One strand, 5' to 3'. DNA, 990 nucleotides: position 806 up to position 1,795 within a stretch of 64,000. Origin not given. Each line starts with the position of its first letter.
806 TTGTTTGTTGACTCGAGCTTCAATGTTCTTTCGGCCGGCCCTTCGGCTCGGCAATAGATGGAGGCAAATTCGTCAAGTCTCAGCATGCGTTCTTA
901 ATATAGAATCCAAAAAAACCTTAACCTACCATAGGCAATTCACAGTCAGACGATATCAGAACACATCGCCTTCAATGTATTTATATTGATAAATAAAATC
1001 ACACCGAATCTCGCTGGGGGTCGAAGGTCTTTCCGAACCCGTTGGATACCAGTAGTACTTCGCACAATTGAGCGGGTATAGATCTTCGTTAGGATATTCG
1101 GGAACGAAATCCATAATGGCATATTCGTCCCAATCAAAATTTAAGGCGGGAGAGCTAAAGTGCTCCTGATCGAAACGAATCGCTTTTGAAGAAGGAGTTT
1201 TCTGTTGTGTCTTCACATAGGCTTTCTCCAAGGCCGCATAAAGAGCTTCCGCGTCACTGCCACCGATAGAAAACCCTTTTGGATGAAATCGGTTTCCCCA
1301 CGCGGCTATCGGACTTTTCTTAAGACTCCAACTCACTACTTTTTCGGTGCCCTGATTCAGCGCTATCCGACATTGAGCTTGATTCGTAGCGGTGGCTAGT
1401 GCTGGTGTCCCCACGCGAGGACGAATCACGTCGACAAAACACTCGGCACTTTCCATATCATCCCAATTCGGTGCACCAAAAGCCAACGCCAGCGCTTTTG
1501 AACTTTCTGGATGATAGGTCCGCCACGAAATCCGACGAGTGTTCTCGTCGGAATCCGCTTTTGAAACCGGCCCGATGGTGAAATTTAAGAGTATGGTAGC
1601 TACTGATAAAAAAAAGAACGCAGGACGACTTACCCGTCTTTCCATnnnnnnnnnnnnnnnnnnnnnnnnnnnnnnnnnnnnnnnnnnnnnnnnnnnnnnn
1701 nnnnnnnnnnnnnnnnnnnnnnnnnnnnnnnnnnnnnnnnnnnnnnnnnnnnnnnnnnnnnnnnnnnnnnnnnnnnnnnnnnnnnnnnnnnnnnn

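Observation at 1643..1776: Candidate phase-variation switch: G9 homopolymer at a ribosome-binding site plus a (GAGTTCC)5 repeat in a divergent promoter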

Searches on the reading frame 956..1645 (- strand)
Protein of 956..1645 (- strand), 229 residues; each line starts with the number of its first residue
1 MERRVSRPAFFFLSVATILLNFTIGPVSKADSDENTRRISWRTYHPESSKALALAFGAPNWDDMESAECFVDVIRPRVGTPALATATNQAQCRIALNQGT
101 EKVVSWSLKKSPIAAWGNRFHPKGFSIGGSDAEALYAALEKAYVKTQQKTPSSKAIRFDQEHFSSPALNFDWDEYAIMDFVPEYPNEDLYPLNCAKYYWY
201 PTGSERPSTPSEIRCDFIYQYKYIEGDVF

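Call 7: search_protein_families(library=pfam, proteins=[window:956-1645:-], max_evalue=0.01)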
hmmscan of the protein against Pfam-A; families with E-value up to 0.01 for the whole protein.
window:956-1645:- (229 aa): 0 families

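Call 12: find_encoding_contigs(protein=window:959-1645:-, flank=5000, max_places=10)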
Protein window:959-1645:- (229 aa): 1 contig read that carries it; 1 place shown.
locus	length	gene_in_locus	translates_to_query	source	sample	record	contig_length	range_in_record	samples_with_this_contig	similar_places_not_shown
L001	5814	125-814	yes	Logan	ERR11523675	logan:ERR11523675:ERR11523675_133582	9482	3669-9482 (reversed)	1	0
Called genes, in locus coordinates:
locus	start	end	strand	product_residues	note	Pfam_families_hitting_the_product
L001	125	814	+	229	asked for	-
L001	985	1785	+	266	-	-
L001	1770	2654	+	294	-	-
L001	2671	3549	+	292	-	-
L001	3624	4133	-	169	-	-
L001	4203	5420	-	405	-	-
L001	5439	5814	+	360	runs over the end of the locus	PF04371:PAD_porph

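Call 16: find_homologous_proteins(query=window:959-1645:-)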
Query window:959-1645:- (229 aa): 2 proteins with E <= 0.001 among 672 candidates.
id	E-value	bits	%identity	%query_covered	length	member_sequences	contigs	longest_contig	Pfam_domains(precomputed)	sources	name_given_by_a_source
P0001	6.2e-155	532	100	100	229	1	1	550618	-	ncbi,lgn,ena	-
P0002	9.9e-52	194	45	98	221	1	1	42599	-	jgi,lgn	-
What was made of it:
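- The source contig is 550 kb, which may indicate long reads (call 16).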

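Call 17: find_encoding_contigs(protein=P0002, flank=8000, max_places=10)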
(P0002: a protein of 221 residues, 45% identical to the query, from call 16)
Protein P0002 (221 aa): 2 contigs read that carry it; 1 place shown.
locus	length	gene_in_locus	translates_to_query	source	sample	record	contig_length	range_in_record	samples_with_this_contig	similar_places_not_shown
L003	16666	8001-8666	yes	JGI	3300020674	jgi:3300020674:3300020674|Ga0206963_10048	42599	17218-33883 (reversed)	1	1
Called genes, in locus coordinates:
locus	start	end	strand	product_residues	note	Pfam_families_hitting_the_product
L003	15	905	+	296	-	PF00126:HTH_1, PF03466:LysR_substrate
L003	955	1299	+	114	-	-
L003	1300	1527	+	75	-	PF09905:VF530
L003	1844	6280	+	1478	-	PF00310:GATase_2, PF04898:Glu_syn_central, PF01645:Glu_synthase, PF01493:GXGXG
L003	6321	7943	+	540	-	-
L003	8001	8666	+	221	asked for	-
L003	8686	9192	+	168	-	PF13302:Acetyltransf_3, PF00583:Acetyltransf_1 (weak)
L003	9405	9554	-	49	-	-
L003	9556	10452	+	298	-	PF13714:PEP_mutase, PF00463:ICL (weak)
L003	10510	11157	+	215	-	-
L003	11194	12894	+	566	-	-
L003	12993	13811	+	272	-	-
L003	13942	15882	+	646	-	PF13727:CoA_binding_3 (weak), PF01073:3Beta_HSD, PF01370:Epimerase, PF02719:Polysacc_synt_2, PF04321:RmlD_sub_bind, PF07993:NAD_binding_4 (faint), PF16363:GDP_Man_Dehyd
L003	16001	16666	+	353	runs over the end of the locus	PF01408:GFO_IDH_MocA, PF03447:NAD_binding_3 (faint), PF22725:GFO_IDH_MocA_C3, PF02894:GFO_IDH_MocA_C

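Call 32: search_protein_families(library=ncbifam, proteins=[window:956-1645:-, L001:985-1785:+, L001:1770-2654:+, L001:2671-3549:+], max_evalue=0.001)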
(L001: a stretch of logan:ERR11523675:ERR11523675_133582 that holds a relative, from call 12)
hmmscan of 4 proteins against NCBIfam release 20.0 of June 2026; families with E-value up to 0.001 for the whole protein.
window:956-1645:- (229 aa): 0 families

L001:985-1785:+ (266 aa): 0 families

L001:1770-2654:+ (294 aa): 0 families

L001:2671-3549:+ (292 aa): 0 families

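Call 46: search_protein_families(library=pfam, proteins=[L003:6321-7943:+, L003:8001-8666:+, L001:985-1785:+, L001:1770-2654:+, L001:2671-3549:+, L001:3624-4133:-, L001:4203-5420:-], max_evalue=0.1)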
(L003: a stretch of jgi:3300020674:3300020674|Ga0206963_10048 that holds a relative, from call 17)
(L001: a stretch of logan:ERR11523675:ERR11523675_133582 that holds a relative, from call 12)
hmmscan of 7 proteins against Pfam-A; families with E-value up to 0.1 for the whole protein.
L003:6321-7943:+ (540 aa): 0 families

L003:8001-8666:+ (221 aa): 0 families

L001:985-1785:+ (266 aa): 2 families
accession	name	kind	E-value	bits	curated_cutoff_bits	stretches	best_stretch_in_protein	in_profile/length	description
PF07963.17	N_methyl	-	0.0055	16.7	21.2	1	10-34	2-26/27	Prokaryotic N-terminal methylation motif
PF02306.20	Phage_G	-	0.075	13.2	25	0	121-159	17-55/175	Major spike protein (G protein)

L001:1770-2654:+ (294 aa): 0 families

L001:2671-3549:+ (292 aa): 1 family
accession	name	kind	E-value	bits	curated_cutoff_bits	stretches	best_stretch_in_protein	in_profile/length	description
PF11021.13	DUF2613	-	0.024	15.2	22.1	1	17-37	10-32/55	Protein of unknown function (DUF2613)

L001:3624-4133:- (169 aa): 0 families

L001:4203-5420:- (405 aa): 0 families

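Call 59: search_protein_representatives(alignment_id=A2)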
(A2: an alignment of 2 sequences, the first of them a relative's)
Query: 2 sequences, 230 profile positions. Proteins with E-value up to 0.001 (for the whole library): 32; up to 1e-10: 13; up to 1e-30: 5. The best 32 are listed.
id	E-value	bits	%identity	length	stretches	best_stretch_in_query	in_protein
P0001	1.1e-137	473.5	-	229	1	1-230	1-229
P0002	7.6e-127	438.0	-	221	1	1-230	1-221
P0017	1.4e-54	201.5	-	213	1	25-230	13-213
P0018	2.0e-50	187.9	-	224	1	4-230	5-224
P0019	7.3e-42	159.9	-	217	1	31-229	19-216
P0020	1.2e-25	106.8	-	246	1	61-226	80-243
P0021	4.3e-25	105.1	-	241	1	67-224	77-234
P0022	2.0e-23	99.6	-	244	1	62-226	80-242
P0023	2.8e-23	99.2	-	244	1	37-223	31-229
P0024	6.9e-18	81.5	-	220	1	60-219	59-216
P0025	4.8e-17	78.7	-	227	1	64-219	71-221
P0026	1.7e-16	76.9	-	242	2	68-182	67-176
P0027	3.0e-11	59.8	-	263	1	89-219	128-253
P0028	1.6e-08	50.9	-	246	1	54-153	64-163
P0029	5.8e-08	49.0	-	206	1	61-190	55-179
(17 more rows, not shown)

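Call 61: find_homologous_proteins(query=A3, max_evalue=0.00001)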
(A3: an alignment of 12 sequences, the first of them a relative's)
Query A3 (12 sequences) (229 aa, profile of the alignment): 5 proteins with E <= 0.00001 among 8000 candidates.
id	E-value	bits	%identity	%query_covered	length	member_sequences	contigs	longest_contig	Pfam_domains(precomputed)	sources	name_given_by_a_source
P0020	2.5e-78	281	30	71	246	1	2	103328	-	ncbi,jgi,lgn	-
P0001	5.3e-76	273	100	100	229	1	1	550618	-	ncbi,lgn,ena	-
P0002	1.3e-70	255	45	98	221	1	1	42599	-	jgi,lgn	-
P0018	4.7e-70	254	40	97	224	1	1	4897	-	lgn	-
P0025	5.4e-64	234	31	67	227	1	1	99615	-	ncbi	-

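Call 62: find_encoding_contigs(protein=P0018, flank=5000, max_places=4)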
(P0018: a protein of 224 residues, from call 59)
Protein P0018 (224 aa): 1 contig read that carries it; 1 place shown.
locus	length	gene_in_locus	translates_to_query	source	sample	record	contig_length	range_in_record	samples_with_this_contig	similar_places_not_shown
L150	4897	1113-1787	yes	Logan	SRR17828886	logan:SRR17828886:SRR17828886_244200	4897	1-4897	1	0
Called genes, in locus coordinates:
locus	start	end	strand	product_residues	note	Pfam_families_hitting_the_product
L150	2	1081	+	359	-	?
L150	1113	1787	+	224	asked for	-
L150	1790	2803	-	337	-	PF00528:BPD_transp_1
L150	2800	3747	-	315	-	PF00528:BPD_transp_1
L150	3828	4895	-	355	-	?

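Call 63: find_encoding_contigs(protein=P0020, flank=5000, max_places=4)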
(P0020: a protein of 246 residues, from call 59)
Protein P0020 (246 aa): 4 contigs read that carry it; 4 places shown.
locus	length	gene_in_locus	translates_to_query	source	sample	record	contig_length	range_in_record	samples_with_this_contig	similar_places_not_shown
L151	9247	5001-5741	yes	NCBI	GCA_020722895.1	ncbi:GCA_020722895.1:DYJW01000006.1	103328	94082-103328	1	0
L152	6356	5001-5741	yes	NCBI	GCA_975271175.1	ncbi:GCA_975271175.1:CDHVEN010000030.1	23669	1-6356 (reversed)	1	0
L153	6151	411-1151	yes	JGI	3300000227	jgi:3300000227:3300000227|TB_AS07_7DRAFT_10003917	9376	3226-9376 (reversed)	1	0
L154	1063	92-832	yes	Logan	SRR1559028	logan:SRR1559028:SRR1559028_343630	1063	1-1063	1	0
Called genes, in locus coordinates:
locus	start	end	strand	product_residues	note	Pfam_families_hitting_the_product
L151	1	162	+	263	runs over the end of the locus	PF02548:Pantoate_transf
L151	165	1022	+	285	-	PF02569:Pantoate_ligase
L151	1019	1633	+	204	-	PF04367:DUF502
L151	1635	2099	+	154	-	PF01668:SmpB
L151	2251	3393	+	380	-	PF02073:Peptidase_M29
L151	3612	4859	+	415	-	-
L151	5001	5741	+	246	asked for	-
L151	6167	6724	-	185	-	-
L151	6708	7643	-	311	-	PF00535:Glycos_transf_2, PF10111:Glyco_tranf_2_2 (faint), PF13641:Glyco_tranf_2_3 (weak)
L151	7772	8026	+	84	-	-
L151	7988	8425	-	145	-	-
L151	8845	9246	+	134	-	?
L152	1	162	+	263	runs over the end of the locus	PF02548:Pantoate_transf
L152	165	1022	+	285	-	PF02569:Pantoate_ligase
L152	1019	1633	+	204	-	PF04367:DUF502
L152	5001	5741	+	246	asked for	-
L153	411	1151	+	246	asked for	-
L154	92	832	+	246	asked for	-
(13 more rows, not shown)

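Call 64: find_encoding_contigs(protein=P0017, flank=5000, max_places=4)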
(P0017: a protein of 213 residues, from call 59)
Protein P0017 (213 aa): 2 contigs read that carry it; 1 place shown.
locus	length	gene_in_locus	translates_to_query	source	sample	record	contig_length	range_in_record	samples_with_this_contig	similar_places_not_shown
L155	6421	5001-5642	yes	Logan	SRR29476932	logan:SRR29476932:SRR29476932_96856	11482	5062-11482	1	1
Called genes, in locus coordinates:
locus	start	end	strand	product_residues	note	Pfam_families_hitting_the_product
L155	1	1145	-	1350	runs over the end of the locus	PF13489:Methyltransf_23, PF08241:Methyltransf_11 (weak), PF13649:Methyltransf_25 (weak), PF00535:Glycos_transf_2, PF10111:Glyco_tranf_2_2 (weak), PF00535:Glycos_transf_2, PF10111:Glyco_tranf_2_2 (weak), PF13641:Glyco_tranf_2_3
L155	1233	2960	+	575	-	-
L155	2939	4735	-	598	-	-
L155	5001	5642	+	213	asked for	-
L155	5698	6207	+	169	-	-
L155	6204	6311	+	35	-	-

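Call 65: find_encoding_contigs(protein=P0019, flank=5000, max_places=4)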
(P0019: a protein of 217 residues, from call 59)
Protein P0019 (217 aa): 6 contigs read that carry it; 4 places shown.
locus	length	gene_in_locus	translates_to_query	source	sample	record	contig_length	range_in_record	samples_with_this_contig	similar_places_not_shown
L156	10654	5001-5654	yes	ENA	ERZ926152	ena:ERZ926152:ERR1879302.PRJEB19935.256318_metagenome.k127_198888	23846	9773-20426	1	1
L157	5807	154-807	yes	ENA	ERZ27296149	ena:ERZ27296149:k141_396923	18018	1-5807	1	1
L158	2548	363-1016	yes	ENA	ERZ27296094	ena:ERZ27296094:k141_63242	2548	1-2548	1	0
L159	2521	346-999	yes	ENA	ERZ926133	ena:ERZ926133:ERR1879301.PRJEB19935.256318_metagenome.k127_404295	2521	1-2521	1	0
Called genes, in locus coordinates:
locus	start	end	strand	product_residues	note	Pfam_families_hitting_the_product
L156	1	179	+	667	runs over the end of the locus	-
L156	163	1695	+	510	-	PF01059:Oxidored_q5_N (weak), PF00361:Proton_antipo_M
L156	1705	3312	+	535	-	PF00361:Proton_antipo_M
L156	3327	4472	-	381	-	-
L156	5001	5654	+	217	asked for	-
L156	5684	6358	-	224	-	-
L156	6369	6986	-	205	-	-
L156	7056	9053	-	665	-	PF19782:DUF6267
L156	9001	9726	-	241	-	-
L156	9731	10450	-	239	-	PF00117:GATase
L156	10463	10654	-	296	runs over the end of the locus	PF00126:HTH_1, PF03466:LysR_substrate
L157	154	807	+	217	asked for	-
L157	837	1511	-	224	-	-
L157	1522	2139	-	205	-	-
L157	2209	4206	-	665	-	PF19782:DUF6267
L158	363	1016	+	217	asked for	-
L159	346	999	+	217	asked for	-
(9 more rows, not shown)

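Call 67: find_encoding_contigs(protein=P0025, flank=1500, max_places=3)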
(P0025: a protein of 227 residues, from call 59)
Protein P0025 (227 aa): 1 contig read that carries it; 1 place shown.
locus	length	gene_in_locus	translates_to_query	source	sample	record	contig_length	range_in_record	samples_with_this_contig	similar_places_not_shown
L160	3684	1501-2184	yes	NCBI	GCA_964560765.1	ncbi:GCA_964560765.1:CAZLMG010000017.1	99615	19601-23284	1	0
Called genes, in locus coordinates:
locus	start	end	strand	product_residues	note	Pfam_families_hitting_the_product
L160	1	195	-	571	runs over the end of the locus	PF01364:Peptidase_C25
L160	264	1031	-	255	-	PF00089:Trypsin, PF13365:Trypsin_2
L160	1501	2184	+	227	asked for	-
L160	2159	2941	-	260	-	PF02602:HEM4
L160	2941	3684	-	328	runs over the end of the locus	PF01379:Porphobil_deam, PF03900:Porphobil_deamC (weak)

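Call 68: find_encoding_contigs(protein=P0021, flank=1500, max_places=3)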
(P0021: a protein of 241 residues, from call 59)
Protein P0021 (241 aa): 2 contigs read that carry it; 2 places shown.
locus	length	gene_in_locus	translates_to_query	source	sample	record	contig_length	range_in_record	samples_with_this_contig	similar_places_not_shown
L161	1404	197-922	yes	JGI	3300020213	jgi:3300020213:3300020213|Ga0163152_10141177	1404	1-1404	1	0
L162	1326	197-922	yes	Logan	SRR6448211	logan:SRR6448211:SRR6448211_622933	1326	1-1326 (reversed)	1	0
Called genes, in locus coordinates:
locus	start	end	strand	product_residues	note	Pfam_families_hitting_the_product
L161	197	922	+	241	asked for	-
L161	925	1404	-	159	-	?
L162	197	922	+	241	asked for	-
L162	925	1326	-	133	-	?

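Call 69: find_encoding_contigs(protein=P0023, flank=1500, max_places=3)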
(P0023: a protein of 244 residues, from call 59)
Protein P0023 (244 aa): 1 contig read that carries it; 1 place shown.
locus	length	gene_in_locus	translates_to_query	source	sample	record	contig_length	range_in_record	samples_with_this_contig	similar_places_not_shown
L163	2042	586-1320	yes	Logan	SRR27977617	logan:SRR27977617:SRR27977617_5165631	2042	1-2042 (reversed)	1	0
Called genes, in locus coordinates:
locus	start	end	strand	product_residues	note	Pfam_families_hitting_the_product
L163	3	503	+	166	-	?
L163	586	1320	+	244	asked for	-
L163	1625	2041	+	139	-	?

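Call 78: predict_structure(alignment_id=A3)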
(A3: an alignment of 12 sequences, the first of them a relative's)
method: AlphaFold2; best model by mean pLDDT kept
length: 229 residues; sequences in the alignment: 12
mean_pLDDT: 85.6   pTM: 0.78
mean pLDDT of the five models: 85.6, 85.5, 84.8, 84.1, 83.3
residues with pLDDT >= 90: 152; 70-90: 35; 50-70: 18; < 50: 24
segments of 3 or more residues with pLDDT < 50: 1-3, 9-11, 20-23, 25-31
pLDDT, mean of each block of 10 residues (from residue 1): 48 50 47 75 93 95 95 93 96 96 96 90 92 98 91 92 97 95 84 97 97 95 55
secondary structure, 60 per line:
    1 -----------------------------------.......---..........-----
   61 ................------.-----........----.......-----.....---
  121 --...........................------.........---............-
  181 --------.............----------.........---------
elements in order: E36-42 H46-55 E64-76 E89-96 E101-107 E113-117 E123-128 H129-149 E156-164 E168-179 E189-201 E212-220

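Call 82: fold_search(model_id=the predicted structure, library=pdb)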
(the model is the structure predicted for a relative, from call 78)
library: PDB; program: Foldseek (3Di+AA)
matches with E <= 10: 814; with E <= 0.001: 0
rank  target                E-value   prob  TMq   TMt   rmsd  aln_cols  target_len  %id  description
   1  7bc4_B                2.6e-02  0.18  0.17  0.04  18.0       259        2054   12  Cryo-EM structure of fatty acid synthase (FAS) from Pichia pastoris (released 2021-05-19)
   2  6kbc                  4.0e-02  0.35  0.22  0.15  15.9       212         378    8  Crystal structure of CghA with Sch210972 (released 2020-06-24)
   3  7t4r_E                4.2e-02  0.15  0.12  0.16  15.0       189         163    5  CryoEM structure of the HCMV Pentamer gH/gL/UL128/UL130/UL131A in complex with THBD and neutralizing fabs MSL-109 and  (released 2022-03-23)
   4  7qcf_B                4.4e-02  0.91  0.25  0.21   6.6       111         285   13  X-ray crystallographic structure of E. coli K-12 glycyl-tRNA synthetase alpha subunit (glyQ) (released 2022-05-04)
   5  7kbb_D                5.8e-02  0.20  0.13  0.18  14.9       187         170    6  Cryo-EM structure of the HCMV pentamer bound by Fabs 2-18 and 8I21 (released 2021-08-11)
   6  6kaw                  6.5e-02  0.28  0.24  0.16  14.8       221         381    8  Crystal structure of CghA (released 2020-06-24)
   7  9d48_A                7.3e-02  0.11  0.14  0.03  18.2       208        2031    8  Atomic model of Ketoacyl Reductase domain and 4 helical bundle of Candida albicans Fatty Acid Synthase (FAS) in comple (released 2025-08-20)
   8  4fmc_A                7.7e-02  0.25  0.21  0.15  20.3       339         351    8  EspG-Rab1 complex (released 2012-09-05)
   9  7t4s_D                9.6e-02  0.18  0.14  0.17  13.2       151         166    7  CryoEM structure of the HCMV Pentamer gH/gL/UL128/UL130/UL131A in complex with NRP2 and neutralizing fabs 8I21 and 13H (released 2022-03-23)
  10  7t4r_N                1.1e-01  0.15  0.13  0.18  15.1       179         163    6  CryoEM structure of the HCMV Pentamer gH/gL/UL128/UL130/UL131A in complex with THBD and neutralizing fabs MSL-109 and  (released 2022-03-23)
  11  7t4q_D                1.2e-01  0.08  0.11  0.13  14.0       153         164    5  CryoEM structure of the HCMV Pentamer gH/gL/UL128/UL130/UL131A in complex with neutralizing fabs 2C12, 7I13 and 13H11 (released 2022-03-23)
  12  5vob_D                1.3e-01  0.12  0.13  0.16  15.3       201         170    7  Crystal structure of HCMV Pentamer in complex with neutralizing antibody 8I21 (released 2017-07-05)
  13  4fmc_C                1.4e-01  0.20  0.21  0.15  19.9       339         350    9  EspG-Rab1 complex (released 2012-09-05)
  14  4fma_J                1.7e-01  0.16  0.20  0.15  18.7       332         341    9  EspG structure (released 2012-09-05)
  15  4ccv_A                1.9e-01  0.54  0.17  0.30  12.0       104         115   10  Crystal structure of histidine-rich glycoprotein N2 domain reveals redox activity at an interdomain disulfide bridge:  (released 2014-02-19)
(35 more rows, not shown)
